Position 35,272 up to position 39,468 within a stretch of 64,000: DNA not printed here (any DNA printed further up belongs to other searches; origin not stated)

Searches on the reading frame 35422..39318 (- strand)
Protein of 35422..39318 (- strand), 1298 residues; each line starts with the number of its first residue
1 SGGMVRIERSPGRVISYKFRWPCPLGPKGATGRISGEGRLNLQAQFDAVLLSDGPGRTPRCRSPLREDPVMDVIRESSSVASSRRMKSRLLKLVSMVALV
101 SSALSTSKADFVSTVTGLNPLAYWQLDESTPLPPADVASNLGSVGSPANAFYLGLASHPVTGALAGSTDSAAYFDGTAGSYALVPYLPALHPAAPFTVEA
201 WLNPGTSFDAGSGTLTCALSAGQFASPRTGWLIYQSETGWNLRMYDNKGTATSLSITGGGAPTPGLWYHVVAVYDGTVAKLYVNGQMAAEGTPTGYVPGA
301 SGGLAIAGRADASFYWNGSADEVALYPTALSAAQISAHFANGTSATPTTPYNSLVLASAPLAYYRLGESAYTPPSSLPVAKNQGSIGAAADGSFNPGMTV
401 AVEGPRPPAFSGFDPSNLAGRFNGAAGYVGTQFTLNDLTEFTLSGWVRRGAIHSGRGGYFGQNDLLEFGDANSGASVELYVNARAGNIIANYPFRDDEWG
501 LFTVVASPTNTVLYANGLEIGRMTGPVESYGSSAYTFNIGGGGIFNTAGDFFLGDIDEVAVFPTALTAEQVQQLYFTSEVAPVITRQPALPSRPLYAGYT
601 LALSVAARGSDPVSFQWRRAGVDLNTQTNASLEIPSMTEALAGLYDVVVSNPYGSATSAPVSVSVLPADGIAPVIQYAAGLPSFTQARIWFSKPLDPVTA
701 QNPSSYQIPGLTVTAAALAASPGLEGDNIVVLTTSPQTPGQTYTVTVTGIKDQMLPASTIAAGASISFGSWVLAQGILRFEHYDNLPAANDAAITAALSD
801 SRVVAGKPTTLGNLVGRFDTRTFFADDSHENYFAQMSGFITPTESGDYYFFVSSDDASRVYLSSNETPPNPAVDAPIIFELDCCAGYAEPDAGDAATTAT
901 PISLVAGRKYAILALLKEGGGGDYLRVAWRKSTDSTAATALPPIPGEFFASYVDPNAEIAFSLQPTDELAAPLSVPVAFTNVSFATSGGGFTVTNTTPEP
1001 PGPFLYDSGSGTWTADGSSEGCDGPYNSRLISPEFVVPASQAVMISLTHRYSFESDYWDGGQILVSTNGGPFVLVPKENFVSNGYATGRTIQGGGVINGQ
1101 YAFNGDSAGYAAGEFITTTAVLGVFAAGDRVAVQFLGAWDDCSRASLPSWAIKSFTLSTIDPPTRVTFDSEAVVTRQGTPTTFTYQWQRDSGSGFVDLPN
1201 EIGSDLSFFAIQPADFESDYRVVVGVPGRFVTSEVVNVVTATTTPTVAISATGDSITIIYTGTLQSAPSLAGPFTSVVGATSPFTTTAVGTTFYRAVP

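Call 8: search_protein_families(library=pfam, proteins=[window:35422-39318:-], max_evalue=0.01)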
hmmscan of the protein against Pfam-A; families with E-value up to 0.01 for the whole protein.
window:35422-39318:- (1298 aa): 6 families
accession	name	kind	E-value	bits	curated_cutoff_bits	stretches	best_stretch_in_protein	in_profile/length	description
PF13385.13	Laminin_G_3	-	9.1e-43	146.4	27.6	2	177-336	3-151/151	Concanavalin A-like lectin/glucanases superfamily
PF13927.12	Ig_3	-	2.3e-08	34.9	30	1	582-651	2-78/78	Immunoglobulin domain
PF07691.17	PA14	-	2.5e-06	27.8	24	1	826-912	40-114/147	PA14 domain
PF13895.12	Ig_2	-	0.00013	22.6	27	1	595-665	11-79/79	Immunoglobulin domain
PF07679.22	I-set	-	0.0016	18.9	23.7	1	597-658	14-84/90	Immunoglobulin I-set domain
PF10528.15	GLEYA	-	0.0098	16.6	26.2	0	834-922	3-82/91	GLEYA domain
